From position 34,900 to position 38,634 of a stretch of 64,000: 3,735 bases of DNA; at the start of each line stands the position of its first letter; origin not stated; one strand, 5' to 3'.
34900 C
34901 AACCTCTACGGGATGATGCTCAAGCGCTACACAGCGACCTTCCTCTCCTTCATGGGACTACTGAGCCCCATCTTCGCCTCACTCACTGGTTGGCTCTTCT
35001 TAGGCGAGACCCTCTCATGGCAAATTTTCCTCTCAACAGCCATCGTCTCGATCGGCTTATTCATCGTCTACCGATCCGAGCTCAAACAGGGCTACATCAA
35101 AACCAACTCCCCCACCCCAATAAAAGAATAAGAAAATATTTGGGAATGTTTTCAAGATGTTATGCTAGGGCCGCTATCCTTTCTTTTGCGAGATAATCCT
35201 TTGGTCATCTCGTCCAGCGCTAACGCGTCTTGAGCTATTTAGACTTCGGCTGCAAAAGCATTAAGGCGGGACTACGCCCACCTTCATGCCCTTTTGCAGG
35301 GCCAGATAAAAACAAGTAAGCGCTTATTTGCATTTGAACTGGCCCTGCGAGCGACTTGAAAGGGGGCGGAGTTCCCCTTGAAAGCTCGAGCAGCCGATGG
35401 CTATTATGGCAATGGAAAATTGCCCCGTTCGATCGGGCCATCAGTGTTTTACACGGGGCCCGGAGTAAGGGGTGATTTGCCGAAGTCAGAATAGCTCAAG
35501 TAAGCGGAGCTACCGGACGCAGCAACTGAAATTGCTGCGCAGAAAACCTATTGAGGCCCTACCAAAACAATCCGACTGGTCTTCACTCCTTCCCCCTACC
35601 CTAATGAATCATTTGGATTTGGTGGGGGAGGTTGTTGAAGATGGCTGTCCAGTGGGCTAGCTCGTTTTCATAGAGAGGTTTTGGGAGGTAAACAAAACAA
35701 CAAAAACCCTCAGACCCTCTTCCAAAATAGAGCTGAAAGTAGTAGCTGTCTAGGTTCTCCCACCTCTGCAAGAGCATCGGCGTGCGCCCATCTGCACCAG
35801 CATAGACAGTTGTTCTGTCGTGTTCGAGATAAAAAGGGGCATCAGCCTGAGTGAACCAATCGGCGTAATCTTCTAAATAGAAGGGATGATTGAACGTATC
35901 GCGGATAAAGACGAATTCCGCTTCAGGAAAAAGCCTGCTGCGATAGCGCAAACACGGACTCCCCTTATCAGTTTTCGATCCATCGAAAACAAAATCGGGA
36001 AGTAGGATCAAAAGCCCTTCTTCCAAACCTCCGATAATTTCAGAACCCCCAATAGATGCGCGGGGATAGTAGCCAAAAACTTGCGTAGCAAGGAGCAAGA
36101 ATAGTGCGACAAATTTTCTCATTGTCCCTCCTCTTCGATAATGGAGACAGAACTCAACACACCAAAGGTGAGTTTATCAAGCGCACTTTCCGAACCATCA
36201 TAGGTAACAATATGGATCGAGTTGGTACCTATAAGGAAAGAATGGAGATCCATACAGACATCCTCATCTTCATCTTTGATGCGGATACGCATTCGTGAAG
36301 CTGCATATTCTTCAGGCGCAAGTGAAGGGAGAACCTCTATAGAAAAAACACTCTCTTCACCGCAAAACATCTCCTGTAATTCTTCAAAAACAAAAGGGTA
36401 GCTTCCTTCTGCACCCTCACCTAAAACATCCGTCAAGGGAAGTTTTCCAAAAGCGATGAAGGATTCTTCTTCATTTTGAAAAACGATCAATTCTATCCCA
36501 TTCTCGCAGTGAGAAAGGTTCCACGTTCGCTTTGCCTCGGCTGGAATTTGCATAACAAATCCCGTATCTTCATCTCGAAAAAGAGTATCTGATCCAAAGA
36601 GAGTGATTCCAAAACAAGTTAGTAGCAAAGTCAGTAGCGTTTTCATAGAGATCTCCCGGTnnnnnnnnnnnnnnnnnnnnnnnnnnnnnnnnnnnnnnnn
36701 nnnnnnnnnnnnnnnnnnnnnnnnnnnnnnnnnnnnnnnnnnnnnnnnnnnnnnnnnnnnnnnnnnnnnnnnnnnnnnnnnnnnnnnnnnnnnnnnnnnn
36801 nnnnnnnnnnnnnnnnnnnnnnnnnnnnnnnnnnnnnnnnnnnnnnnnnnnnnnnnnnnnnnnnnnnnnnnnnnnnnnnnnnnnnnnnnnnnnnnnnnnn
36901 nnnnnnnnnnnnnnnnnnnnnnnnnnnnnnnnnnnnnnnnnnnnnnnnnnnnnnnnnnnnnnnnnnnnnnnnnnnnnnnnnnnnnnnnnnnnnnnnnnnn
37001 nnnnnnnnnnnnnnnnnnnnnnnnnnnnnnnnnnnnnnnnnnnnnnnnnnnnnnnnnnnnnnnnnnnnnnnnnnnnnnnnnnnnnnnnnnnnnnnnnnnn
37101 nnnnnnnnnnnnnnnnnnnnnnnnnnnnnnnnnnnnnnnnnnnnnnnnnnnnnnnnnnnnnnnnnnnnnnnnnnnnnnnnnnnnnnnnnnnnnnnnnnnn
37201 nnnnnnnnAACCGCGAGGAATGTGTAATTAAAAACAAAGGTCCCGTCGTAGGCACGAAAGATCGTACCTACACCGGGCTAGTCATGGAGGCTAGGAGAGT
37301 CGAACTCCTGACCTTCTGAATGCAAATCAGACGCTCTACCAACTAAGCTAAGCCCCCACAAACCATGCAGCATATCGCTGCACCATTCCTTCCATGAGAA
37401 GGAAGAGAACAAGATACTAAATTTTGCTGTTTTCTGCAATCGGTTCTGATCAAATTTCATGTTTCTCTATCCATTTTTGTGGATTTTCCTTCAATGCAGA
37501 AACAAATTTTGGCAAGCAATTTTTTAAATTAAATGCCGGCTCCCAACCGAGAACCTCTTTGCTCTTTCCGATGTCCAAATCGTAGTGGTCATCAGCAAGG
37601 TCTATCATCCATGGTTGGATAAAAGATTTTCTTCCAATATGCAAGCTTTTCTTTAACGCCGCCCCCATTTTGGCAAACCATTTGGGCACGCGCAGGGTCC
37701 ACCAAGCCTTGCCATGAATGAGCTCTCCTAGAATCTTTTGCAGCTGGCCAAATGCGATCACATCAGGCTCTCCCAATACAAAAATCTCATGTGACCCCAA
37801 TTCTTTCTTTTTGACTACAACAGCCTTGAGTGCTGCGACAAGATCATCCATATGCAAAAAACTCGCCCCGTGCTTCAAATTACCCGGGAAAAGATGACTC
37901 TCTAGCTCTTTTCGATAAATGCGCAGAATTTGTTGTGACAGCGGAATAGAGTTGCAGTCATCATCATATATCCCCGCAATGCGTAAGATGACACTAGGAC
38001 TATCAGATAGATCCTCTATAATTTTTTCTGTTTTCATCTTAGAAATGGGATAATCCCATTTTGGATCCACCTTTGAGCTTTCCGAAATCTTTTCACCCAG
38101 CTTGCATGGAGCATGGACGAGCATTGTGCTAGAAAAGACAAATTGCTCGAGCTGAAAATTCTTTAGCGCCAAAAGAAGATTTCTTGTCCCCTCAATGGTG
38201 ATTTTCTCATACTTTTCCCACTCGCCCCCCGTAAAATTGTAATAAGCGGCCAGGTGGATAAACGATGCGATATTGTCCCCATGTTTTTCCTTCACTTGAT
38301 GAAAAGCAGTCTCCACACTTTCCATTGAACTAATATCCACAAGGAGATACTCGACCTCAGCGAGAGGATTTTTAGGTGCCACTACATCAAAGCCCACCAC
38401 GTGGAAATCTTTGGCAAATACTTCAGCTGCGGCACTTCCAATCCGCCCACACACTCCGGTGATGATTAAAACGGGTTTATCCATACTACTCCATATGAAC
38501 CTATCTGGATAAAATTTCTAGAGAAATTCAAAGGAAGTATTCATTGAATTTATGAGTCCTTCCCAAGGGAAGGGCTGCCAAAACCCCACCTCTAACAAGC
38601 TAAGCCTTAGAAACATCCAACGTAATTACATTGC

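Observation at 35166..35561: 394-nt GC-rich, densely structured intergenic element that matches no RNA class I can recognise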

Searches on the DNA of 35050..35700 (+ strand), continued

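Call 100: search_with_rna_model(model_id=R1, sources=[window, L008, L009, L010, L016, L022], max_evalue=1e-25, make_alignment=true)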
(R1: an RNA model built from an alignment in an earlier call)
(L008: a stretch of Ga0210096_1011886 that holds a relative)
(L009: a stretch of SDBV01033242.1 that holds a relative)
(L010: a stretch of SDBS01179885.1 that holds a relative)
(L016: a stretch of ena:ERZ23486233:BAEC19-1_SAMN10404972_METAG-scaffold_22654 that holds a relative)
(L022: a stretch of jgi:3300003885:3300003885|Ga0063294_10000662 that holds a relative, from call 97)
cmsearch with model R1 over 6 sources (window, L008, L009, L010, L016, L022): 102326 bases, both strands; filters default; matches with E-value up to 1e-25: 7.
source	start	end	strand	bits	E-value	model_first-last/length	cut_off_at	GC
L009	270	488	+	251.5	1.8e-78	1-220/220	no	0.57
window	35345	35563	+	223.6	1.2e-69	1-220/220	no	0.55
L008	289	512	+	223.1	1.8e-69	1-220/220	no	0.5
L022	10278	10501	+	200.3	3.2e-62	1-220/220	no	0.59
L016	8054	8259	-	156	3.8e-48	1-220/220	no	0.53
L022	10028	10248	-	145.3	9.5e-45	1-220/220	no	0.56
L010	1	147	+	97.1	2e-29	73-220/220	5'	0.51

Alignment A7: 7 matches aligned to the model, 237 columns, each read 5' to 3' on its own strand. Consensus structure (alignment columns), stored with it:
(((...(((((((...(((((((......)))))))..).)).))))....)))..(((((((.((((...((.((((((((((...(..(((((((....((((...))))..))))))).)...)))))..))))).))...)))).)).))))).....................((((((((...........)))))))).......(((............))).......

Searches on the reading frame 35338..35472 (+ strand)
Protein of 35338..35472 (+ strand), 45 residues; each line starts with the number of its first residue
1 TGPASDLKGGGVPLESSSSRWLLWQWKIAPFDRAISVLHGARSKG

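Call 95: search_protein_representatives(protein=window:35338-35472:+)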
Query: 45 residues. Proteins with E-value up to 0.001 (for the whole library): 4; up to 1e-10: 0; up to 1e-30: 0. The best 4 are listed.
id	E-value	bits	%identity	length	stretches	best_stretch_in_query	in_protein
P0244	1.6e-08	49.6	35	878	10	13-41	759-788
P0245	1.2e-05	40.7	42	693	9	12-34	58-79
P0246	1.5e-05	40.3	63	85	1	5-43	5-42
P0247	1.9e-05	40.0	58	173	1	5-40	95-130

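Call 97: find_encoding_contigs(protein=P0247, flank=10000, max_places=10)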
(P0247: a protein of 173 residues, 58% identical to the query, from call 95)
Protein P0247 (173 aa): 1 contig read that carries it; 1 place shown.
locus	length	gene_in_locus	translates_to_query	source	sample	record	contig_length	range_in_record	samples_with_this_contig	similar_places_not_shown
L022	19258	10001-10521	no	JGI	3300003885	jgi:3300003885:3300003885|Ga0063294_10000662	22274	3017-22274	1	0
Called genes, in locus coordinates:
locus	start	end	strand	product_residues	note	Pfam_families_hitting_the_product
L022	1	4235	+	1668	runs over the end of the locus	PF05593:RHS_repeat (faint), PF25023:TEN_YD-shell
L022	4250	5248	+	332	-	PF15580:Imm53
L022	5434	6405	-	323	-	-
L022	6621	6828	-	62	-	-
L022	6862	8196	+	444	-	PF00155:Aminotran_1_2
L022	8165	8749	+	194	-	-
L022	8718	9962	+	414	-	PF00155:Aminotran_1_2, PF01212:Beta_elim_lyase (weak)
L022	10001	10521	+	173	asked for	-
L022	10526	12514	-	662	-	PF00456:Transketolase_N, PF02779:Transket_pyr, PF02780:Transketolase_C, PF22613:Transketolase_C_1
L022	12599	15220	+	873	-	PF01411:tRNA-synt_2c, PF07973:tRNA_SAD, PF02272:DHHA1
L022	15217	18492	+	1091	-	PF17757:UvrB_inter, PF02559:CarD_TRCF_RID, PF00270:DEAD, PF04851:ResIII (weak), PF00271:Helicase_C, PF22590:Cas3-like_C_2 (weak), PF03461:TRCF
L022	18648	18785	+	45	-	-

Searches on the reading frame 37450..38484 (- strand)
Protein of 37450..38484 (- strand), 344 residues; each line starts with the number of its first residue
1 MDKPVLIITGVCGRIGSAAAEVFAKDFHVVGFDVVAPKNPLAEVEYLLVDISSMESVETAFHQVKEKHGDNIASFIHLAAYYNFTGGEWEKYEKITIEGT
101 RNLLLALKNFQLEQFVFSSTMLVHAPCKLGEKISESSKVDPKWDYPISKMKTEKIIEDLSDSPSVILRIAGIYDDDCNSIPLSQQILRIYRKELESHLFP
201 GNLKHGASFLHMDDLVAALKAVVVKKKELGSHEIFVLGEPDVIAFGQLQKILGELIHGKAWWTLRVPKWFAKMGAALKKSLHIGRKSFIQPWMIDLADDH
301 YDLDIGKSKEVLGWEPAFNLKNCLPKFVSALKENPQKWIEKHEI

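Call 20: search_protein_families(library=pfam, proteins=[window:37450-38484:-])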
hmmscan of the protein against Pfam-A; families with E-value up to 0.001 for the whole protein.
window:37450-38484:- (344 aa): 6 families
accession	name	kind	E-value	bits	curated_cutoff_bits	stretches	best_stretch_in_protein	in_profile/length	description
PF01370.27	Epimerase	-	1.2e-16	61.3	20.9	1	7-238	2-240/240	NAD dependent epimerase/dehydratase family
PF16363.11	GDP_Man_Dehyd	-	3e-11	43.8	27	1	7-324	1-329/332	GDP-mannose 4,6 dehydratase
PF01073.25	3Beta_HSD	-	2.1e-08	34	22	1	30-158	27-159/280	3-beta hydroxysteroid dehydrogenase/isomerase family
PF04321.23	RmlD_sub_bind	-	7.6e-08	32.2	27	1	6-178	3-157/287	RmlD substrate binding domain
PF07993.18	NAD_binding_4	-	4.3e-06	26.5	20.1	1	68-175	85-210/258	Male sterility protein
PF08659.16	KR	-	2.7e-05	24.6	22.6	1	42-120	53-136/180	KR domain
